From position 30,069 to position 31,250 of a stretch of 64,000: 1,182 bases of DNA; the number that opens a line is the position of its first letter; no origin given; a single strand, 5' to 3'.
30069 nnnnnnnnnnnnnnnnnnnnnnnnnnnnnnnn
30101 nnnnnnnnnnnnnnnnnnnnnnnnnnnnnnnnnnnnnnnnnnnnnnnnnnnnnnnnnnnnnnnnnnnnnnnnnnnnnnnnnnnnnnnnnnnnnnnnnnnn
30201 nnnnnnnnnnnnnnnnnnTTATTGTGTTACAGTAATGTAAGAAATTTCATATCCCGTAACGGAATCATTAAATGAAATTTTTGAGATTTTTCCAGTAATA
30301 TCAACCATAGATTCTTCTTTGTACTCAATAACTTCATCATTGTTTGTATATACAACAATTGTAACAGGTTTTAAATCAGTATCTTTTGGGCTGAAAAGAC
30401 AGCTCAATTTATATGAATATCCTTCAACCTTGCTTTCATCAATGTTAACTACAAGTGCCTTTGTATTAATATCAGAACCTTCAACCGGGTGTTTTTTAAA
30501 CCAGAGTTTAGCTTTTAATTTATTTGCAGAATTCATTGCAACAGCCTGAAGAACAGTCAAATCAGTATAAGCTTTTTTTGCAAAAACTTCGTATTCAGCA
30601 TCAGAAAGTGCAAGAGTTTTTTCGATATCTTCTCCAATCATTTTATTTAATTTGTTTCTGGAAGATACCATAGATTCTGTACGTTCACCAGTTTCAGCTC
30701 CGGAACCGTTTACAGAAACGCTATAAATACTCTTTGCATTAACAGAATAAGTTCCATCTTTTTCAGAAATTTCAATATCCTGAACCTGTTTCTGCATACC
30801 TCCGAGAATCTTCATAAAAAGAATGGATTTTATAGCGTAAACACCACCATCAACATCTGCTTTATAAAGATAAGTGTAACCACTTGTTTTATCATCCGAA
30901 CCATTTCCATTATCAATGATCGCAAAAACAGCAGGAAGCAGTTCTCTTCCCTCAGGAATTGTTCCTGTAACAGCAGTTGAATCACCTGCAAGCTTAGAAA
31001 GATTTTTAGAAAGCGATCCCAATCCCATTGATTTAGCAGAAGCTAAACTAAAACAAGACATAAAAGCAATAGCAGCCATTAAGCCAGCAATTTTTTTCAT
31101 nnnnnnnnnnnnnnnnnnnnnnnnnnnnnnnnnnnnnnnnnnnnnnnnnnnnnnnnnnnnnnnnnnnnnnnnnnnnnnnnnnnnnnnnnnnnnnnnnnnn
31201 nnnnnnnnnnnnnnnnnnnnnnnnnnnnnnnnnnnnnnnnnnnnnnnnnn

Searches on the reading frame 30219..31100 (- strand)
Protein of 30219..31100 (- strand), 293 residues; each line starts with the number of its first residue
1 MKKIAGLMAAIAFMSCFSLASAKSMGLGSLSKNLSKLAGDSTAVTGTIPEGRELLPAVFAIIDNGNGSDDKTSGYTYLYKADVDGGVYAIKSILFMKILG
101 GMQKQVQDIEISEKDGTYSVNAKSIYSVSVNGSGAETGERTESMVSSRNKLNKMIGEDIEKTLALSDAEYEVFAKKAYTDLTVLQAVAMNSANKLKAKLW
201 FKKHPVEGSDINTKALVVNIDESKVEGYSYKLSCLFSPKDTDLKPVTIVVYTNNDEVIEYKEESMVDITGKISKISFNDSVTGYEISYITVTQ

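Call 5: search_protein_families(library=pfam, proteins=[window:30219-31100:-], max_evalue=1)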
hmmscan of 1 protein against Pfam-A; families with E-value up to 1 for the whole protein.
window:30219-31100:- (293 aa): 0 families

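Call 6: search_protein_families(library=ncbifam, proteins=[window:30219-31100:-], max_evalue=1)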
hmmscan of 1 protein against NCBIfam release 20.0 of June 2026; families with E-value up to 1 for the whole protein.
window:30219-31100:- (293 aa): 0 families

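Call 7: find_homologous_proteins(query=window:30219-31100:-)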
Query window:30219-31100:- (293 aa): 12 proteins with E <= 0.001 among 1362 candidates.
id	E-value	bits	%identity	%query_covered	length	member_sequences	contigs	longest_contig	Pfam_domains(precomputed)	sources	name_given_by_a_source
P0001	8.9e-179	611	98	100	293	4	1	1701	-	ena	-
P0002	1.4e-78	283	48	100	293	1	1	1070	-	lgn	-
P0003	8.9e-77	277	49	100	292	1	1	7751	-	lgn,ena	-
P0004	1.0e-76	276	48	100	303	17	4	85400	-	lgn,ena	-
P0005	4.0e-76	274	49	100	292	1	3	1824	-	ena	-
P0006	5.1e-76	274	49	100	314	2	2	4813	-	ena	-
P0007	7.1e-76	274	48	100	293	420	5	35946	-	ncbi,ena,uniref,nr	ncbi:hypothetical protein [uncultured Treponema sp.]|uniref:hypothetical protein n=1 Tax=uncultured 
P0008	1.3e-54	204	42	90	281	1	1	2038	-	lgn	-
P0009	2.0e-41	161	36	95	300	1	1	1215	-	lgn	-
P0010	4.6e-40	156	36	96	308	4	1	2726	-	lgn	-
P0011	8.9e-39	152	37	95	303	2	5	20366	-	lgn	-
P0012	2.1e-37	148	47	58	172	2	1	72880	-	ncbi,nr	ncbi:MAG: hypothetical protein Q4P16_03575 [Spirochaetales bacterium]|nr:hypothetical protein [Spiro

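Call 8: find_encoding_contigs(protein=window:30219-31100:-, flank=3000, max_places=10)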
Protein window:30219-31100:- (293 aa): 6 contigs read that carry it; 6 places shown.
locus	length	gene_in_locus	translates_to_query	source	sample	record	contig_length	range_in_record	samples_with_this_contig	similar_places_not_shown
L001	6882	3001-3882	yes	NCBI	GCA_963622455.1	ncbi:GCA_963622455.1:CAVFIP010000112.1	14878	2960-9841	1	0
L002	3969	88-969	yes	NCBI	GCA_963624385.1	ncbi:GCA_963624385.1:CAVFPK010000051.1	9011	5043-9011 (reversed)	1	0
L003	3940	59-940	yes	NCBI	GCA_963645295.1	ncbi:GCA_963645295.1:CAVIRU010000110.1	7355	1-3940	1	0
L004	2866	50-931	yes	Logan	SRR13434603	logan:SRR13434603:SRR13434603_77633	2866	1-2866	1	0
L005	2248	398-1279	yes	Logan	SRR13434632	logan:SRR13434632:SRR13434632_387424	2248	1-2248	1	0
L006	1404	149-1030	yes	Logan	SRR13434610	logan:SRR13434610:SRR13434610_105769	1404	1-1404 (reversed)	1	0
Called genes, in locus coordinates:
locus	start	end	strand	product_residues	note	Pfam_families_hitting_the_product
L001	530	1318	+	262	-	PF04474:DUF554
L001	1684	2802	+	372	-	PF00005:ABC_tran, PF17912:OB_MalK, PF08402:TOBE_2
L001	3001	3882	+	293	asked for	-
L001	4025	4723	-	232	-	PF00106:adh_short, PF01370:Epimerase (weak), PF13561:adh_short_C2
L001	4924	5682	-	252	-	PF02592:Vut_1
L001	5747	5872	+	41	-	-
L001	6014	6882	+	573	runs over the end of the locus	PF02776:TPP_enzyme_N, PF00205:TPP_enzyme_M, PF02775:TPP_enzyme_C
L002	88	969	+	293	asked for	-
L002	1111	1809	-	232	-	PF00106:adh_short, PF01370:Epimerase (weak), PF13561:adh_short_C2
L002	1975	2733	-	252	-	PF02592:Vut_1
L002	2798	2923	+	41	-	-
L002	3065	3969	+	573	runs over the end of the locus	PF02776:TPP_enzyme_N, PF00205:TPP_enzyme_M, PF02775:TPP_enzyme_C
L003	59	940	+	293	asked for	-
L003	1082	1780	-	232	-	PF00106:adh_short, PF01370:Epimerase (weak), PF13561:adh_short_C2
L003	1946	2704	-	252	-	PF02592:Vut_1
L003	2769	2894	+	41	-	-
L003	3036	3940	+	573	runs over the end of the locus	PF02776:TPP_enzyme_N, PF00205:TPP_enzyme_M, PF02775:TPP_enzyme_C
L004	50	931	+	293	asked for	-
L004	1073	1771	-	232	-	PF00106:adh_short, PF01370:Epimerase (weak), PF13561:adh_short_C2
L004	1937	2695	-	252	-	PF02592:Vut_1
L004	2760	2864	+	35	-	?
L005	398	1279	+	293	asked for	-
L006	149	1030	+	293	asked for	-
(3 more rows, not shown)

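Call 9: find_encoding_contigs(protein=P0001, flank=3000, max_places=10)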
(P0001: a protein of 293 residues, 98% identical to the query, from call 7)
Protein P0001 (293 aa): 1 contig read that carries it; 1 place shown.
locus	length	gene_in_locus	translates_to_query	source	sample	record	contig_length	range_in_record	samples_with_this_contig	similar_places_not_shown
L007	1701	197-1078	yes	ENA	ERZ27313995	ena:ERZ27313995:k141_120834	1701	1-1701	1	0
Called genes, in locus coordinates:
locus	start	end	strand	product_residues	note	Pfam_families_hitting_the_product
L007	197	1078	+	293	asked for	-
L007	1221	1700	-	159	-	?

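Call 10: find_encoding_contigs(protein=P0007, flank=3000, max_places=10)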
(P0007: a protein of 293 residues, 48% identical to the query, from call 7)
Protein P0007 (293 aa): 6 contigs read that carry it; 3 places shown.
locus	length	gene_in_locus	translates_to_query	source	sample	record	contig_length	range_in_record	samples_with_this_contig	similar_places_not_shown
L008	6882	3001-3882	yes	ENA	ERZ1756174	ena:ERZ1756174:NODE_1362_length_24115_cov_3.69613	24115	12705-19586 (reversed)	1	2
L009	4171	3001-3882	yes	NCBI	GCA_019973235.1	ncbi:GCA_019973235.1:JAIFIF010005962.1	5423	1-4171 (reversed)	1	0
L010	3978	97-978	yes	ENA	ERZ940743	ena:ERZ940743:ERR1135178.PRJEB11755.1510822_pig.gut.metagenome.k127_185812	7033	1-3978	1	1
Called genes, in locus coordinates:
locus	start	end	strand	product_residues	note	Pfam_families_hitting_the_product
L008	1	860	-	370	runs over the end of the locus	PF10672:Methyltrans_SAM, PF03602:Cons_hypoth95, PF05175:MTS (weak), PF13847:Methyltransf_31 (weak)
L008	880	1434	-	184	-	PF13302:Acetyltransf_3, PF13420:Acetyltransf_4, PF00583:Acetyltransf_1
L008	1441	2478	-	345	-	PF02016:Peptidase_S66, PF17676:Peptidase_S66C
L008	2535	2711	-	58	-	-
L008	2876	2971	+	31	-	-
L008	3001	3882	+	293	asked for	-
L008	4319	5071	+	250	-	PF01656:CbiA, PF02374:ArsA_ATPase, PF09140:MipZ, PF13614:AAA_31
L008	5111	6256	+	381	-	-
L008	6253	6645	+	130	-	-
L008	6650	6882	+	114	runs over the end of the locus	-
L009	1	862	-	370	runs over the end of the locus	PF10672:Methyltrans_SAM, PF03602:Cons_hypoth95, PF05175:MTS (weak), PF13847:Methyltransf_31 (weak)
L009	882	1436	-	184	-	PF13302:Acetyltransf_3, PF13420:Acetyltransf_4, PF00583:Acetyltransf_1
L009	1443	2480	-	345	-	PF02016:Peptidase_S66, PF17676:Peptidase_S66C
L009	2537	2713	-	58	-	-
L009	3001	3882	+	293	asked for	-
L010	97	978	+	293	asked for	-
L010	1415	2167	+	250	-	PF01656:CbiA, PF02374:ArsA_ATPase, PF09140:MipZ, PF13614:AAA_31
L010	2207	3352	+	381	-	-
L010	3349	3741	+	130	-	-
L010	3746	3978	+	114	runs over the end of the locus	-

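Call 14: find_related_loci(query=A1, collection=genome_contigs, flank=3000)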
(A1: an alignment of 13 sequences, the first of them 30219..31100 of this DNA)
Query A1 (293 aa) in genome_contigs; peptide patterns used: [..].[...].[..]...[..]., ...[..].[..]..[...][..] (x = any residue, [..] = any of these).
50 stretches matched a pattern; 2 encode a relative of the query (tblastn E <= 1e-3); 2 distinct loci.
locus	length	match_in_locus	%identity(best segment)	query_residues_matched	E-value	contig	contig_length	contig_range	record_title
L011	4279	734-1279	27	96-267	6e-9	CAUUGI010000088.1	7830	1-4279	MAG TPA_asm: uncultured Treponema sp. isolate ERR10228863_bin.23_MetaWRAP_v1.3_MAG genome assembly, contig: ERZ21659590.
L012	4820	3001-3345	37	166-272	3e-8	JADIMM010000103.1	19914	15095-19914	MAG: Candidatus Gallitreponema excrementavium isolate 10532 E1M07__C332782_L19914_SRR9113726, whole genome shotgun seque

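Call 15: find_related_loci(query=A1, collection=metagenome_contigs, flank=2000)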
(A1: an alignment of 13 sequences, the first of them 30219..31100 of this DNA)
Query A1 (293 aa) in metagenome_contigs; peptide patterns used: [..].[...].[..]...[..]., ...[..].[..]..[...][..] (x = any residue, [..] = any of these).
81 stretches matched a pattern; 10 encode a relative of the query (tblastn E <= 1e-3); 10 distinct loci.
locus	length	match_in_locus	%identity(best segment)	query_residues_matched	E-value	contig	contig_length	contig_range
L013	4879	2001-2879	49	1-293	5e-85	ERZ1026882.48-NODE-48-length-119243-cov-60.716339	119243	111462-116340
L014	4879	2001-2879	47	1-293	5e-84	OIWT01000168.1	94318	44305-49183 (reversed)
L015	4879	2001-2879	47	1-293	3e-83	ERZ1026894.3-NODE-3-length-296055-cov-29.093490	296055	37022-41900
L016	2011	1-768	46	39-293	7e-75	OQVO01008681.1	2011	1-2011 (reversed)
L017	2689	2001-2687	47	1-229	4e-62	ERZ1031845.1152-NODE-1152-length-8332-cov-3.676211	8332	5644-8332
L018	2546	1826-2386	29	86-267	4e-9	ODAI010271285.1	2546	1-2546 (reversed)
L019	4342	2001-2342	36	153-258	6e-9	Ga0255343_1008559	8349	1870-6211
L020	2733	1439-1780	36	153-258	7e-9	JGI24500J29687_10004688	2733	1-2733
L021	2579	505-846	36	153-258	7e-9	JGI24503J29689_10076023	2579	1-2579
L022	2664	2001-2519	28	96-258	3e-7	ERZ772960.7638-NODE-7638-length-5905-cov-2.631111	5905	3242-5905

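Call 18: find_encoding_contigs(protein=P0011, flank=2000, max_places=10)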
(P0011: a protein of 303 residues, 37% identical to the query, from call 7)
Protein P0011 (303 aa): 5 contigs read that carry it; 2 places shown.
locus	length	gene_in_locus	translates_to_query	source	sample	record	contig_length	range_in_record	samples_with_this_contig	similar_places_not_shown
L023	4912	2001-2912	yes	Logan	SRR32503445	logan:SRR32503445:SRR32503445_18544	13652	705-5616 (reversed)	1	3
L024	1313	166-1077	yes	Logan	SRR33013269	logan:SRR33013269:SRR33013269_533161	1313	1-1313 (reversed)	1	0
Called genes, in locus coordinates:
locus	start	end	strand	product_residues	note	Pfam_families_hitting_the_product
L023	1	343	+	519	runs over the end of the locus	PF03743:TrbI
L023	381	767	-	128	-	-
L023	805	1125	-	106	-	-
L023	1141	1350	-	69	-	PF14384:BrnA_antitoxin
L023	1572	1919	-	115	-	PF12844:HTH_19, PF13560:HTH_31 (weak), PF01381:HTH_3, PF13443:HTH_26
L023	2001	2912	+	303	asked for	-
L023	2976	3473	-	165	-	-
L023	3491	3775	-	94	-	PF09827:CRISPR_Cas2 (weak)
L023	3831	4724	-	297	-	-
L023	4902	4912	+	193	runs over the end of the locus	PF13274:SocA_Panacea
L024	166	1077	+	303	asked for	-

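Call 19: find_encoding_contigs(protein=P0012, flank=2000, max_places=10)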
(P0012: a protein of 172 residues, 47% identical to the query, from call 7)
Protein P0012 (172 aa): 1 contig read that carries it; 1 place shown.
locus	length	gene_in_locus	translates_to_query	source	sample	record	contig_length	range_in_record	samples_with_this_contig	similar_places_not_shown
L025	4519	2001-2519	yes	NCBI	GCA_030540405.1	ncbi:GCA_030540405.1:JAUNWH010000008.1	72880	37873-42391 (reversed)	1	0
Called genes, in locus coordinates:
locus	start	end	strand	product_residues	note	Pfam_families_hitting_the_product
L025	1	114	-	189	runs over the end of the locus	PF13302:Acetyltransf_3 (weak), PF13420:Acetyltransf_4, PF00583:Acetyltransf_1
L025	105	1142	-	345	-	PF02016:Peptidase_S66, PF17676:Peptidase_S66C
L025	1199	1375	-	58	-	-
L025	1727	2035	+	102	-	-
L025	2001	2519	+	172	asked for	-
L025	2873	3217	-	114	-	PF13560:HTH_31, PF01381:HTH_3, PF12844:HTH_19, PF13443:HTH_26 (weak)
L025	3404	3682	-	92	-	PF00216:Bac_DNA_binding, PF18291:HU-HIG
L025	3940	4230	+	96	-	PF01250:Ribosomal_S6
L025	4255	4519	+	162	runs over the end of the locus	PF00436:SSB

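Call 20: find_encoding_contigs(protein=P0010, flank=2000, max_places=10)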
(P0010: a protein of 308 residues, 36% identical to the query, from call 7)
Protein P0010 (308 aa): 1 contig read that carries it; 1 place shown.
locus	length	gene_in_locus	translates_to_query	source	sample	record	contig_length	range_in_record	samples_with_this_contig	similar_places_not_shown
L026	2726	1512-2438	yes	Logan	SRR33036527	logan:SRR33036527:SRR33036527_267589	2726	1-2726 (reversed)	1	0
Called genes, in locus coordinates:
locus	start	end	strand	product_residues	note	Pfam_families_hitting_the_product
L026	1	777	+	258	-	?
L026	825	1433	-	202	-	PF21716:dnstrm_HI1420 (weak), PF01381:HTH_3, PF12844:HTH_19 (faint), PF13443:HTH_26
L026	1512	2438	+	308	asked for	-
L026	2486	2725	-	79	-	?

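Call 21: find_encoding_contigs(protein=P0008, flank=2000, max_places=10)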
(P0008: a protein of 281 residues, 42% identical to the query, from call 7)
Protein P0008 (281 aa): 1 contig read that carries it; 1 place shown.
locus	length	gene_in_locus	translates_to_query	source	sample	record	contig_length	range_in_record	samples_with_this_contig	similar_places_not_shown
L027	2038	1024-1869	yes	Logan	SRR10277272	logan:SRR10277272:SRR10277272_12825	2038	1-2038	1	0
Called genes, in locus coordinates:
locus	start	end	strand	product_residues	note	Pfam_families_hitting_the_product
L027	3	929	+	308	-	?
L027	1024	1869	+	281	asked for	-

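Call 22: find_encoding_contigs(protein=P0004, flank=2000, max_places=10)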
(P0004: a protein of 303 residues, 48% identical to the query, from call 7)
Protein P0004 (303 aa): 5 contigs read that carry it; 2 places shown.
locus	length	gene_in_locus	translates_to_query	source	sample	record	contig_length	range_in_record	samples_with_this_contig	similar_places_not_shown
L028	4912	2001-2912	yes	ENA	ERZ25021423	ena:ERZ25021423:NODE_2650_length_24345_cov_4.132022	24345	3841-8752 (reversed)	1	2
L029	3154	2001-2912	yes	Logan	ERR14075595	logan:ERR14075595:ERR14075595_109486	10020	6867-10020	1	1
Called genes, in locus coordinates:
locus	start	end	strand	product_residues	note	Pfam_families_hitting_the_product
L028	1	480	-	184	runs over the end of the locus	PF13302:Acetyltransf_3 (weak), PF13420:Acetyltransf_4, PF00583:Acetyltransf_1, PF13508:Acetyltransf_7 (weak)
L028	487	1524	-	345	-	PF02016:Peptidase_S66, PF17676:Peptidase_S66C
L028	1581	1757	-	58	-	-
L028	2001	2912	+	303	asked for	-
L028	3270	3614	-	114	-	PF13560:HTH_31, PF01381:HTH_3, PF12844:HTH_19, PF13443:HTH_26 (weak)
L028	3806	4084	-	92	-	PF00216:Bac_DNA_binding, PF18291:HU-HIG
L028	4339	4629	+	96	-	PF01250:Ribosomal_S6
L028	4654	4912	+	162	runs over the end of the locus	PF00436:SSB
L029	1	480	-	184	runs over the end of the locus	PF13302:Acetyltransf_3 (weak), PF13420:Acetyltransf_4, PF00583:Acetyltransf_1, PF13508:Acetyltransf_7 (weak)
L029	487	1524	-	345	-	PF02016:Peptidase_S66, PF17676:Peptidase_S66C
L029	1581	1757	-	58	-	-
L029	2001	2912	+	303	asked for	-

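Call 26: find_homologous_proteins(query=A1, max_evalue=0.001)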
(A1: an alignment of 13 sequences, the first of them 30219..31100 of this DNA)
Query A1 (13 sequences) (293 aa, profile of the alignment): 15 proteins with E <= 0.001 among 8000 candidates.
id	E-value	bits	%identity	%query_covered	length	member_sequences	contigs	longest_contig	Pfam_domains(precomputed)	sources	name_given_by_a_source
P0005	2.4e-151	521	49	100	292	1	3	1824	-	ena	-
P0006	3.1e-151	521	49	100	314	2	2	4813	-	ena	-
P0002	3.8e-151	521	48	100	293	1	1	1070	-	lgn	-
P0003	7.0e-151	520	49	100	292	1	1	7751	-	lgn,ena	-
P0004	8.1e-150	516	48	100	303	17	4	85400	-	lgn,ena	-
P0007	8.4e-147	506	48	100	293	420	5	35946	-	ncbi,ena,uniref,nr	ncbi:hypothetical protein [uncultured Treponema sp.]|uniref:hypothetical protein n=1 Tax=uncultured 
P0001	3.1e-131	455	98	100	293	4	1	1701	-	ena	-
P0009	1.2e-123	430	36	95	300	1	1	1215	-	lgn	-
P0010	9.3e-122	424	36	96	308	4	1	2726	-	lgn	-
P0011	2.6e-115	403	37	95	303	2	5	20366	-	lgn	-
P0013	4.0e-115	402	36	95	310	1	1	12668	-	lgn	-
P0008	1.5e-112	394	42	90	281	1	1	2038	-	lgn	-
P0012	3.8e-77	278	47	58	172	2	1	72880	-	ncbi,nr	ncbi:MAG: hypothetical protein Q4P16_03575 [Spirochaetales bacterium]|nr:hypothetical protein [Spiro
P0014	1.2e-58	217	33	99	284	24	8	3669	-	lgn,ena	-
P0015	6.3e-16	77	30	58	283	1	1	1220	-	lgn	-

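Call 33: list_cluster_members(proteins=[window:30219-31100:-, P0007, P0008])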
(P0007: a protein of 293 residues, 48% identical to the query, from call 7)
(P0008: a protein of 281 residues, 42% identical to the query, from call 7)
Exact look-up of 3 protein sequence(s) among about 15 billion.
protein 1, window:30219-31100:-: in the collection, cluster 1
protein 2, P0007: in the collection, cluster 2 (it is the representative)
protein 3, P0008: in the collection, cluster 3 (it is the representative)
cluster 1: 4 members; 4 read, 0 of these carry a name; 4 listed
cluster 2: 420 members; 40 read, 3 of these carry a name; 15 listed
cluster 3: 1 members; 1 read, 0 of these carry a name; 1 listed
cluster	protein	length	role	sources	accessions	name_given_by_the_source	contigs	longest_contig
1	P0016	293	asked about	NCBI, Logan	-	-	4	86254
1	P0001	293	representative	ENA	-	-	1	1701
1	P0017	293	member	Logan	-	-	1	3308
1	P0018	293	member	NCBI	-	-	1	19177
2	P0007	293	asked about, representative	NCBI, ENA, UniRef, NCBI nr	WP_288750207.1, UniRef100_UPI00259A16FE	hypothetical protein [uncultured Treponema sp.] | hypothetical protein n=1 Tax=uncultured Treponema sp. TaxID=162155 RepID=UPI00259A16FE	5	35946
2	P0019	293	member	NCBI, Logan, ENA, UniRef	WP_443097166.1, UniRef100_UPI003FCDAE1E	hypothetical protein [Treponema succinifaciens] | hypothetical protein n=1 Tax=Treponema succinifaciens TaxID=167 RepID=UPI003FCDAE1E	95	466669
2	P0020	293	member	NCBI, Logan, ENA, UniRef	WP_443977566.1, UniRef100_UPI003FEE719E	hypothetical protein [Treponema succinifaciens] | hypothetical protein n=1 Tax=Treponema succinifaciens TaxID=167 RepID=UPI003FEE719E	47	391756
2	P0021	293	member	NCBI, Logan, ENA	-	-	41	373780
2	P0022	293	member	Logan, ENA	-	-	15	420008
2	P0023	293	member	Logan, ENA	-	-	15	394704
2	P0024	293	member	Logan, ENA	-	-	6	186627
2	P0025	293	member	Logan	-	-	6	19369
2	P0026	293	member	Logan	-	-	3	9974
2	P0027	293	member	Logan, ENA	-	-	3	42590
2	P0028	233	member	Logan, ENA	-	-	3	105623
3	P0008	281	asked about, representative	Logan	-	-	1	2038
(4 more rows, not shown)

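Call 35: find_encoding_contigs(protein=P0019, flank=400, max_places=10)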
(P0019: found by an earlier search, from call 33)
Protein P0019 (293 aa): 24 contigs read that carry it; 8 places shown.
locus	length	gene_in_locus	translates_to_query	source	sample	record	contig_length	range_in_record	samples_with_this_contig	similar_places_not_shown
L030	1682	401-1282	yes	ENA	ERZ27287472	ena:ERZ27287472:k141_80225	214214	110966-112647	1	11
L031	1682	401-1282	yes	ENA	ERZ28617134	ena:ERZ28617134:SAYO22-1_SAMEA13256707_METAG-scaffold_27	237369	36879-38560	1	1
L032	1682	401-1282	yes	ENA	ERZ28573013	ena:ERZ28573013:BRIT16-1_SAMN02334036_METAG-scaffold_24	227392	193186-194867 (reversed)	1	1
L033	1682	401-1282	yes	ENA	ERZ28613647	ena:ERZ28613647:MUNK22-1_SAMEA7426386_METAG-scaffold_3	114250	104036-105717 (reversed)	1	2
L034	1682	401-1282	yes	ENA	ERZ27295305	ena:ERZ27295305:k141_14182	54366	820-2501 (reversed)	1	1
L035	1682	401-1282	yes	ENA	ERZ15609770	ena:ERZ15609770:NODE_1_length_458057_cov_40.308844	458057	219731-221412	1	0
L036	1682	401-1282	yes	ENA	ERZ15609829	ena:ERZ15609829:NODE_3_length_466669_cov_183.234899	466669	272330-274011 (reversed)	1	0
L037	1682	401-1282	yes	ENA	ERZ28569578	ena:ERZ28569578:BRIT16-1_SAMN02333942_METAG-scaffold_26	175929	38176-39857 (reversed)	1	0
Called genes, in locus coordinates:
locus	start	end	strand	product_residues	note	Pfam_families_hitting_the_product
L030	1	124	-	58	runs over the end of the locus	-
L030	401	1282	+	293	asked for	-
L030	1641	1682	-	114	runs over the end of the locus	PF13560:HTH_31, PF01381:HTH_3, PF12844:HTH_19, PF13443:HTH_26 (weak)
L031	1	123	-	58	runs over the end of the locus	-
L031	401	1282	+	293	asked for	-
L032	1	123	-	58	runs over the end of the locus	-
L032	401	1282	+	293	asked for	-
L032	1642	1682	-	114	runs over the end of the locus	PF13560:HTH_31, PF01381:HTH_3, PF12844:HTH_19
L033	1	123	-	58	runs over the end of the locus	-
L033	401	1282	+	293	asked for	-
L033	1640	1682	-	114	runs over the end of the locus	PF13560:HTH_31, PF01381:HTH_3, PF12844:HTH_19, PF13443:HTH_26 (weak)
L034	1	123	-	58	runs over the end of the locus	-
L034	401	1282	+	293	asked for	-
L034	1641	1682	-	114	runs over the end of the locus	PF13560:HTH_31, PF01381:HTH_3, PF12844:HTH_19, PF13443:HTH_26 (weak)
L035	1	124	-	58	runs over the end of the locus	-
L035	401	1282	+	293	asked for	-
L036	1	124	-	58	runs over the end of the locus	-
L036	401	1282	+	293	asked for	-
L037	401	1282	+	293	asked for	-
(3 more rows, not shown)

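Call 38: predict_structure(alignment_id=A2)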
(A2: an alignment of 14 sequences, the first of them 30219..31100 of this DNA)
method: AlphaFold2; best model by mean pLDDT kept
length: 293 residues; sequences in the alignment: 14
mean_pLDDT: 82.0   pTM: 0.77
mean pLDDT of the five models: 82.0, 81.4, 81.3, 80.9, 80.2
residues with pLDDT >= 90: 152; 70-90: 88; 50-70: 14; < 50: 39
segments of 3 or more residues with pLDDT < 50: 1-37
pLDDT, mean of each block of 10 residues (from residue 1): 36 42 35 47 92 91 60 78 91 83 90 95 90 84 85 92 93 91 91 87 94 93 95 85 89 94 91 92 85 96
secondary structure, 60 per line:
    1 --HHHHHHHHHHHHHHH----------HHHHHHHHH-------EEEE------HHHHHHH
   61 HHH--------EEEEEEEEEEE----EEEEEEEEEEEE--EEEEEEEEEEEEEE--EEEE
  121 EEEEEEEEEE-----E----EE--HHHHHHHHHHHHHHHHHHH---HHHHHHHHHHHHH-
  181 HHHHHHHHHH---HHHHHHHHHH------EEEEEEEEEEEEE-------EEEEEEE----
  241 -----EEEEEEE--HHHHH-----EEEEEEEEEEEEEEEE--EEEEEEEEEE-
elements in order: H3-17 H28-36 E44-47 H54-63 E72-82 E87-98 E101-114 E117-130 H145-163 H167-179 H181-190 H194-203 E210-222 E230-236 E246-252 H255-259 E265-280 E283-292
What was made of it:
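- Tried and rejected: The AlphaFold model is good (pLDDT 82, pTM 0.77; call 38).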

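Call 40: fold_search(model_id=the predicted structure, library=pdb)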
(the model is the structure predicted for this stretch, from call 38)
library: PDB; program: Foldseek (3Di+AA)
matches with E <= 10: 1181; with E <= 0.001: 0
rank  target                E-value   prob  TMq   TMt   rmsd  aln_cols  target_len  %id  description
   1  4e6f_A                1.9e-03  1.00  0.28  0.44   6.1       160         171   12  Crystal structure of a DUF4468 family protein (BACOVA_04320) from Bacteroides ovatus ATCC 8483 at 1.49 A resolution (released 2012-07-04)
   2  3tgo_D                2.3e-03  0.99  0.24  0.34   6.1       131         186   10  Crystal structure of the E. coli BamCD complex (released 2011-09-28)
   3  1ue6_D                5.6e-03  1.00  0.21  0.47   5.1        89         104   10  Crystal structure of the single-stranded dna-binding protein from mycobacterium tuberculosis (released 2004-02-10)
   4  7r4w                  6.0e-03  1.00  0.20  0.49   5.3        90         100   12  Single stranded DNA binding protein SSB M5 from Fervidobacterium gondwanense (released 2023-08-23)
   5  6lys_C                6.3e-03  0.99  0.23  0.39   5.3       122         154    8  Structure of the BAM complex (released 2021-01-13)
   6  3afq_A                7.1e-03  0.99  0.20  0.44   4.8        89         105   12  Crystal structure of the single-stranded DNA binding protein from Mycobacterium leprae (Form II) (released 2010-10-06)
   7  2a73_B                8.8e-03  0.30  0.17  0.06  19.0       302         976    9  Human Complement Component C3 (released 2005-09-27)
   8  2fpn                  1.0e-02  0.28  0.18  0.23  24.9       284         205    9  The crystal structure of the ywmB protein from Bacillus subtilis (released 2006-03-14)
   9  3f1z_G                1.2e-02  0.99  0.22  0.48   7.5       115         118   16  Crystal structure of putative nucleic acid-binding lipoprotein (YP_001337197.1) from Klebsiella pneumoniae subsp. pneu (released 2008-11-18)
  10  3f1z_D                1.3e-02  0.99  0.22  0.48   4.6       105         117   16  Crystal structure of putative nucleic acid-binding lipoprotein (YP_001337197.1) from Klebsiella pneumoniae subsp. pneu (released 2008-11-18)
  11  4e6f_B                1.3e-02  0.72  0.20  0.30  15.1       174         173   10  Crystal structure of a DUF4468 family protein (BACOVA_04320) from Bacteroides ovatus ATCC 8483 at 1.49 A resolution (released 2012-07-04)
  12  9bi4_C                1.4e-02  0.44  0.16  0.12  18.1       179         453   15  cryo EM structure of dsDNA bound Mre11-Rad50 complex (released 2025-01-15)
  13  9e2y_4                1.5e-02  0.98  0.20  0.10   8.8       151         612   12  Cryo-EM structure of yeast CMG helicase stalled at G4-containing DNA template, state 3 (released 2025-03-26)
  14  3f1z_F                1.6e-02  1.00  0.23  0.49   4.7       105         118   17  Crystal structure of putative nucleic acid-binding lipoprotein (YP_001337197.1) from Klebsiella pneumoniae subsp. pneu (released 2008-11-18)
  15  3f1z_I                1.6e-02  0.99  0.22  0.47   4.8       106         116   18  Crystal structure of putative nucleic acid-binding lipoprotein (YP_001337197.1) from Klebsiella pneumoniae subsp. pneu (released 2008-11-18)
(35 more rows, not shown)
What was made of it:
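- On Any described protein family (Pfam, NCBIfam, PHROGs, PDB): The best fold match is DUF4468 4e6f at E = 2e-3, TM 0.28/0.44 (call 40).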
